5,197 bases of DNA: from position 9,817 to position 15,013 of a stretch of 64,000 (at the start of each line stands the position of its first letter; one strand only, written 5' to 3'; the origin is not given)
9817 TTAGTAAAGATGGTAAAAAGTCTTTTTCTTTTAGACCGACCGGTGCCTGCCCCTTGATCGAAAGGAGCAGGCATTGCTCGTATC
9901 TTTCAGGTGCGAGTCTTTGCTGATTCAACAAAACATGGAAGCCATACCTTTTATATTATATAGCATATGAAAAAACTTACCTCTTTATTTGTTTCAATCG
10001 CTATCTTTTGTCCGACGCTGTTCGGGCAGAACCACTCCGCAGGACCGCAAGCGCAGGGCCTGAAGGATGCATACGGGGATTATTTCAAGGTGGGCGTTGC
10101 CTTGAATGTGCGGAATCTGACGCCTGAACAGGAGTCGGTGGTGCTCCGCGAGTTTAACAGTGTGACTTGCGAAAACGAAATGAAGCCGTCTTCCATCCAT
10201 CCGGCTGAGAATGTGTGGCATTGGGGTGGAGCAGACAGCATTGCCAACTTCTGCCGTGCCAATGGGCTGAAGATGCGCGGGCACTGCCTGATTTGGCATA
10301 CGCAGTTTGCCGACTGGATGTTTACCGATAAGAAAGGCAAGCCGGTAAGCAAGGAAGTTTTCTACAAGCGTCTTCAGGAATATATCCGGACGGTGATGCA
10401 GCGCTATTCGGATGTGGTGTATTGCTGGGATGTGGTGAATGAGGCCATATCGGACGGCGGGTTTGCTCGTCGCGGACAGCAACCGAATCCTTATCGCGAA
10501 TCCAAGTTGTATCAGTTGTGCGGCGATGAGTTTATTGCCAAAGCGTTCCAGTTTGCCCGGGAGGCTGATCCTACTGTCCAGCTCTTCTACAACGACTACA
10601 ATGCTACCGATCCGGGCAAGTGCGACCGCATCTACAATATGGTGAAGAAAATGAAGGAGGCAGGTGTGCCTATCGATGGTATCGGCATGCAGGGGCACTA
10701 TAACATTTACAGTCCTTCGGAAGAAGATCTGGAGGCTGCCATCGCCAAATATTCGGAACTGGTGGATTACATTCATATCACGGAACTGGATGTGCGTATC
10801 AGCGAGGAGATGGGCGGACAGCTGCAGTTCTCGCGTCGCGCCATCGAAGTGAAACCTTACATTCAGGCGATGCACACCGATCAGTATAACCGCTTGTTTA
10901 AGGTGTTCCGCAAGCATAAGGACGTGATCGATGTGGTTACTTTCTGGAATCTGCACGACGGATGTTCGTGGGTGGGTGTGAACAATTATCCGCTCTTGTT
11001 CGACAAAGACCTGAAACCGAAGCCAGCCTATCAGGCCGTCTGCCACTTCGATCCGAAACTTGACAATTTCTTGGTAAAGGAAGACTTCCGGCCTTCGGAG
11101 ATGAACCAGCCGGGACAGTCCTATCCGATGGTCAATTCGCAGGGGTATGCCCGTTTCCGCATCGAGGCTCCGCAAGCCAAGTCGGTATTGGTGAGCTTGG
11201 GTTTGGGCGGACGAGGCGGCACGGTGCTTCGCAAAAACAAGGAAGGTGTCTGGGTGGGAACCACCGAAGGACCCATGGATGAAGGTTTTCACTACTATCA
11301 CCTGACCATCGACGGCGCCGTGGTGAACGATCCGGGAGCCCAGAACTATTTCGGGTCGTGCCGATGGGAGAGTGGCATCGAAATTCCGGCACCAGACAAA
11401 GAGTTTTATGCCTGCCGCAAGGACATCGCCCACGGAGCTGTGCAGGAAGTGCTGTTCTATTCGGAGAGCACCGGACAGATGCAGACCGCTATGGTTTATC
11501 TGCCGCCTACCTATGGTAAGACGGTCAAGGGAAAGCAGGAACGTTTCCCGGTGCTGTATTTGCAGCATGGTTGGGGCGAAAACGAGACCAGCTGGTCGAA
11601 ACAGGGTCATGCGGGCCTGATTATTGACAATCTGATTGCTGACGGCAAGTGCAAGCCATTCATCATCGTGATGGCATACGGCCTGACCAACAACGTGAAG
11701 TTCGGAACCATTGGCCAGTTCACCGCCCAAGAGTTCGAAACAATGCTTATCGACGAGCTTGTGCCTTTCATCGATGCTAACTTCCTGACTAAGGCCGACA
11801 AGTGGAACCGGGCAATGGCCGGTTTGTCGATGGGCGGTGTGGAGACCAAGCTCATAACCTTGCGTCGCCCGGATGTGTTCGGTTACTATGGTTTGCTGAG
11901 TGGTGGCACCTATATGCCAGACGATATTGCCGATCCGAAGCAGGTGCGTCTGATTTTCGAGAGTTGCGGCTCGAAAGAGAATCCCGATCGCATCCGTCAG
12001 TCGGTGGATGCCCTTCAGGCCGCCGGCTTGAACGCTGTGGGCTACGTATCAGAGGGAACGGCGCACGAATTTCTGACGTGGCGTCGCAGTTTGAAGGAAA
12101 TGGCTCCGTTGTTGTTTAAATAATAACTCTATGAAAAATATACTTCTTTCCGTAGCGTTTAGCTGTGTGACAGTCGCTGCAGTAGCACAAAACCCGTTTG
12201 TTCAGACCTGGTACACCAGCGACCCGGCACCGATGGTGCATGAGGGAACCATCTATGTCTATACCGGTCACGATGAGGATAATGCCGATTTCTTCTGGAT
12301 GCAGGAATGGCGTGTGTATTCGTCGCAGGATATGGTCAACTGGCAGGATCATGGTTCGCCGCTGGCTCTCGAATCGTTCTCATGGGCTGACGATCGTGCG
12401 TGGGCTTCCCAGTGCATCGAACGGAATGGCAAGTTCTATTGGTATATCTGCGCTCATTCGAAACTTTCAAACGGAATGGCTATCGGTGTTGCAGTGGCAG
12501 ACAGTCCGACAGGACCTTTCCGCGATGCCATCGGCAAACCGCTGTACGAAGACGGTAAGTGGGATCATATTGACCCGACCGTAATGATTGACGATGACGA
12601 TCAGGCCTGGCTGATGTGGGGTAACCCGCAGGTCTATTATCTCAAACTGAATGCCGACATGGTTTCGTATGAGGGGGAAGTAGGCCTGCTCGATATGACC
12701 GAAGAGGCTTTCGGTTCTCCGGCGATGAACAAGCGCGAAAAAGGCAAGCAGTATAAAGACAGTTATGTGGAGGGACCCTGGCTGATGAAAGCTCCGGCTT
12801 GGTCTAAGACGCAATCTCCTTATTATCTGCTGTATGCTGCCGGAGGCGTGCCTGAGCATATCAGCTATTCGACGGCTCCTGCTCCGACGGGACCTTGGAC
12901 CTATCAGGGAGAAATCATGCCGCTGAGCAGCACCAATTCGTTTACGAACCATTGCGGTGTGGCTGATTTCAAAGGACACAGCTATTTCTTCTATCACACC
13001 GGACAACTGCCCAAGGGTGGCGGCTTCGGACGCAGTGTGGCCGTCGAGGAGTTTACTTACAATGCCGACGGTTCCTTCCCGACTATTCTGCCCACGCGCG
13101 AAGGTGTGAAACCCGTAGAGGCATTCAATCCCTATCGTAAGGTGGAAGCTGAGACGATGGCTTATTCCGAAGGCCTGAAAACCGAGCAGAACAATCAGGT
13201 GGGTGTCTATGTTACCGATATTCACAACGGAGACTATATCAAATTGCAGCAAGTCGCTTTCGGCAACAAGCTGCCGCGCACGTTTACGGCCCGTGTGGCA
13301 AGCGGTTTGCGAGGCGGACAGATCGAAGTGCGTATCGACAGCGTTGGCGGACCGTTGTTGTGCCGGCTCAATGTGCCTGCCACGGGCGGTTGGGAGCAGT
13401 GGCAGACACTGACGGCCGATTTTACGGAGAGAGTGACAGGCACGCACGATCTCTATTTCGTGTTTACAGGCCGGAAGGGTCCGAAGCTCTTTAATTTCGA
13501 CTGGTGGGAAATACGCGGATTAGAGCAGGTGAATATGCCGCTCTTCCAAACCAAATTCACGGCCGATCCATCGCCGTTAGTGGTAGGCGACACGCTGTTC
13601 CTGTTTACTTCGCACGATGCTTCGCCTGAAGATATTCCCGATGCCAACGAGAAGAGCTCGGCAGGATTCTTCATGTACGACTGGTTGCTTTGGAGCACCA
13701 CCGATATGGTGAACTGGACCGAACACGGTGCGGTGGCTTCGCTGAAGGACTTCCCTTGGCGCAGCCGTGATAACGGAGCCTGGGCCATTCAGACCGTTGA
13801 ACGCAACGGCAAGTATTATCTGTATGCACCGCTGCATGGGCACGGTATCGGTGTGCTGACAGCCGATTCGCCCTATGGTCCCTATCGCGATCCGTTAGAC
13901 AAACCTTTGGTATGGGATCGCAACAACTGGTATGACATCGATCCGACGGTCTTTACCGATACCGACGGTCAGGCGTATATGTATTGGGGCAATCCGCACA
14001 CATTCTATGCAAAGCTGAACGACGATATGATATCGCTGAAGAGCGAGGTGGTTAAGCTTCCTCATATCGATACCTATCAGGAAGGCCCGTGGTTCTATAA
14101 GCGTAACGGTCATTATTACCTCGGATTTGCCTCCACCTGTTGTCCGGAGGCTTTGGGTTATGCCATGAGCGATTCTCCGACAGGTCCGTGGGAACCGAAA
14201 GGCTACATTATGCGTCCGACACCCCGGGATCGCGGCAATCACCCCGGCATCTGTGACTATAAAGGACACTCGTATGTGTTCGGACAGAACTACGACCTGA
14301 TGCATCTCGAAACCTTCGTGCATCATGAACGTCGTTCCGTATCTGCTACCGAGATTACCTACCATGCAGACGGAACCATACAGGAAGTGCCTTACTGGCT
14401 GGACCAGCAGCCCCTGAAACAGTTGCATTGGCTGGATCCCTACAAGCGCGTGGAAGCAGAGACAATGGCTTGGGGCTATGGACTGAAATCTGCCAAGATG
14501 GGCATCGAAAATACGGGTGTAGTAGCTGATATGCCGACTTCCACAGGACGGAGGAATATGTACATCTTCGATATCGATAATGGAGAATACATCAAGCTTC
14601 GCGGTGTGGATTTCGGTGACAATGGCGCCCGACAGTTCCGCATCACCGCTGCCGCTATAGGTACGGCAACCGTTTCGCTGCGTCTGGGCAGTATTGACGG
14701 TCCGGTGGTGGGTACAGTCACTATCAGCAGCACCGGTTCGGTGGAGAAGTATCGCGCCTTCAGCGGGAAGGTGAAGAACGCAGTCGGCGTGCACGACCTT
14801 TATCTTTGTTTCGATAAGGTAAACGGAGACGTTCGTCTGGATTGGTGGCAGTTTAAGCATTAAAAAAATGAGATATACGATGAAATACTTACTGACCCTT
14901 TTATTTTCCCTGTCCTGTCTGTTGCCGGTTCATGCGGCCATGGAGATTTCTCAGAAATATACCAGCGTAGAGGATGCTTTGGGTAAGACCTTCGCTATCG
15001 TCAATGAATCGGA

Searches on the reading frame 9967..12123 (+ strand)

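Call 44: search_protein_families(library=pfam, proteins=[window:9967-12123:+], max_evalue=0.00001)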
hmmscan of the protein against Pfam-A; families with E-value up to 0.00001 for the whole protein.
window:9967-12123:+ (718 aa): 2 families
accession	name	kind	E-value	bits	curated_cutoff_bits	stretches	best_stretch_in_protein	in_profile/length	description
PF00331.26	Glyco_hydro_10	-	7.7e-97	324.7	22.1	1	32-359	2-309/311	Glycosyl hydrolase family 10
PF00756.26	Esterase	-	1.1e-20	74.9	22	1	499-647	1-149/251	Putative esterase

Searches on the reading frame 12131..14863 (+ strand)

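Call 44: search_protein_families(library=pfam, proteins=[window:12131-14863:+], max_evalue=0.00001)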
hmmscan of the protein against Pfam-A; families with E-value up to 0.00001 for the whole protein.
window:12131-14863:+ (910 aa): 3 families
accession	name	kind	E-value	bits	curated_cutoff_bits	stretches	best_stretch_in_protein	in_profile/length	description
PF04616.20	Glyco_hydro_43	-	5.8e-84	282.3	32.2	2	20-315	2-287/288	Glycosyl hydrolases family 43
PF03422.21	CBM_6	-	4.8e-57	192.1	28.9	2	339-461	1-123/125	Carbohydrate binding module (family 6)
PF18099.7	CBM_35_2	-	7.2e-14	52.2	23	1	354-459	12-110/112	Carbohydrate binding module (family 35)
